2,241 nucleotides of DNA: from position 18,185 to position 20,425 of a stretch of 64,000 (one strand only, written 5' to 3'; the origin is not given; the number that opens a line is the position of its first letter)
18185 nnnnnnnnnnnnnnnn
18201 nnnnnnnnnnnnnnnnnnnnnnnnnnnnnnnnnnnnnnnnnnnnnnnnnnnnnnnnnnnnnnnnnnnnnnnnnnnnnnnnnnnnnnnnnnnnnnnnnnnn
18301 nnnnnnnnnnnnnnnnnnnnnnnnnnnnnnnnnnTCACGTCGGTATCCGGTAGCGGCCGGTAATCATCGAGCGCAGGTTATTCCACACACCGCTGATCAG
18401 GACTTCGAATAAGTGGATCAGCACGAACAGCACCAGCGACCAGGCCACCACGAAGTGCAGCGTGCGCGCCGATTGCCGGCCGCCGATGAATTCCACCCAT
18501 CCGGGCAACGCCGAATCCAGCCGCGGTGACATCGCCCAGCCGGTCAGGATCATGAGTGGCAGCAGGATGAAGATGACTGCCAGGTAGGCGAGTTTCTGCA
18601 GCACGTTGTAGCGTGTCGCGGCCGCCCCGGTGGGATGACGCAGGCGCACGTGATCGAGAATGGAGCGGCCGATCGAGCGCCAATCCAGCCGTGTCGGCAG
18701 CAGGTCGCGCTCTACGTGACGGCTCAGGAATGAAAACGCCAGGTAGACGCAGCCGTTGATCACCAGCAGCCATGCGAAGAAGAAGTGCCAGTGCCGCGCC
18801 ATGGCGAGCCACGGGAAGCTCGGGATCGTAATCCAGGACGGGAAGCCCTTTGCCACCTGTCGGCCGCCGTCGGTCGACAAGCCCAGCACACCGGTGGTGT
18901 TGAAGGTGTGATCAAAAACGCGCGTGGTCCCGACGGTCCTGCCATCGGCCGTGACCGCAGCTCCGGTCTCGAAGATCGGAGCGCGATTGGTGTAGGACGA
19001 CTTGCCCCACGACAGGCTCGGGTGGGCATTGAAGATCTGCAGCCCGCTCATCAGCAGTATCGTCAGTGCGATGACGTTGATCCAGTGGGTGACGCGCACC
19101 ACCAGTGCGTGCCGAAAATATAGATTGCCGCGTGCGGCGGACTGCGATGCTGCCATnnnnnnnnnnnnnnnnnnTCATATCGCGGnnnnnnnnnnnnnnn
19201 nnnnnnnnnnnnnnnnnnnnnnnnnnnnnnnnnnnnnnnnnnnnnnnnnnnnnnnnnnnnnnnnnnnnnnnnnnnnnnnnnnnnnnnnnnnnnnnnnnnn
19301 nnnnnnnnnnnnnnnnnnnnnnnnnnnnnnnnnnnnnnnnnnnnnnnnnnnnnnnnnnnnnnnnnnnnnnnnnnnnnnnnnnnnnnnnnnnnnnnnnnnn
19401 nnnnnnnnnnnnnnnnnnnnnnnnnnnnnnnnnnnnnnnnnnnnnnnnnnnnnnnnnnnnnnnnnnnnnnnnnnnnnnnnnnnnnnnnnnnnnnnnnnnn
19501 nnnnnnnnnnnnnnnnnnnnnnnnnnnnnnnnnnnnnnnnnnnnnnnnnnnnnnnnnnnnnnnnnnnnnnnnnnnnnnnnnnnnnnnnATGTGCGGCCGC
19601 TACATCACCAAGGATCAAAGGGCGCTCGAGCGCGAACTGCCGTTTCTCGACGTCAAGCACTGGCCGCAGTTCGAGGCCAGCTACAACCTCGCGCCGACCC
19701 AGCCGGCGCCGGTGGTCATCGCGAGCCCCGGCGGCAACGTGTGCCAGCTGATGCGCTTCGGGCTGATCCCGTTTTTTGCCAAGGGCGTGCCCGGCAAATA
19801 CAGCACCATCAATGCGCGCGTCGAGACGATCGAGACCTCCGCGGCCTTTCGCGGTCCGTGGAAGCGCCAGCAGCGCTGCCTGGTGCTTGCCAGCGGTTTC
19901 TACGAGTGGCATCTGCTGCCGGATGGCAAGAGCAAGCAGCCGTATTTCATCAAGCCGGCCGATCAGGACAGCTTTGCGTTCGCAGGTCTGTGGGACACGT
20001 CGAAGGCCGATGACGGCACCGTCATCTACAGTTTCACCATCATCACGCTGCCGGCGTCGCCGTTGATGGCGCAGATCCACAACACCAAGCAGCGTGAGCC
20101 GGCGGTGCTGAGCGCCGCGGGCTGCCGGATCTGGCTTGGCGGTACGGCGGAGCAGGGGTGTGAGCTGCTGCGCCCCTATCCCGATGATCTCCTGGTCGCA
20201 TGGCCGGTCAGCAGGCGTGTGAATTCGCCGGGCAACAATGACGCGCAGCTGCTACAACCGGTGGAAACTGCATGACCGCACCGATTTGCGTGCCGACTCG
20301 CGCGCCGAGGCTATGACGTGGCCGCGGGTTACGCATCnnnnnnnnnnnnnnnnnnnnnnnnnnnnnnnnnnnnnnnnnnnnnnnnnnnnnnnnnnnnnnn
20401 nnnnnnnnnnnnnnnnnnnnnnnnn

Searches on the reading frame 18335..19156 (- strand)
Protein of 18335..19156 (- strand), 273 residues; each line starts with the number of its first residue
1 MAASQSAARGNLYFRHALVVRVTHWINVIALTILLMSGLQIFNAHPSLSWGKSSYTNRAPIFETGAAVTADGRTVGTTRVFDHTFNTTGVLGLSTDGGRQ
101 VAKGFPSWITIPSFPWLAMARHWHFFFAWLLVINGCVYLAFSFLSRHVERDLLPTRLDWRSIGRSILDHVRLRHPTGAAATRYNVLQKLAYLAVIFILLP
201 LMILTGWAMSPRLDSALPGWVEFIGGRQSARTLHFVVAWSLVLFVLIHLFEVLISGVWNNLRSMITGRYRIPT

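Call 6: search_protein_families(library=pfam, proteins=[window:18335-19156:-])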
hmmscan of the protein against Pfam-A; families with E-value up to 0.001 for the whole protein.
window:18335-19156:- (273 aa): 1 family
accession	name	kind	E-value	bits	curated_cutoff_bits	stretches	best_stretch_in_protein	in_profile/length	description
PF01292.26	Ni_hydr_CYTB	-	7.2e-23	81.7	30.1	1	15-267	1-179/179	Prokaryotic cytochrome b561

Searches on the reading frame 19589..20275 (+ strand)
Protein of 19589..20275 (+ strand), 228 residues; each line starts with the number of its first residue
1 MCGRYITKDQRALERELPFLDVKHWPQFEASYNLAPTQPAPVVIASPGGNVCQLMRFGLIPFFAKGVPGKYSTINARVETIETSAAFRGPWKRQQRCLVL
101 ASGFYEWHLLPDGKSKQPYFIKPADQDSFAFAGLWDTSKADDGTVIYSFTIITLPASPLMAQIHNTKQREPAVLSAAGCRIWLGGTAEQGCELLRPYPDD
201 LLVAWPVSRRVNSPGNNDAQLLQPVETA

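Call 6: search_protein_families(library=pfam, proteins=[window:19589-20275:+])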
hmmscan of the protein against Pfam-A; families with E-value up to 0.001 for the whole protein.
window:19589-20275:+ (228 aa): 1 family
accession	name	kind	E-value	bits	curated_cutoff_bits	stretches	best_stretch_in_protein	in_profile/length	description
PF02586.19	SRAP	-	1.6e-59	201.5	27.1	1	1-214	1-214/214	SOS response associated peptidase (SRAP)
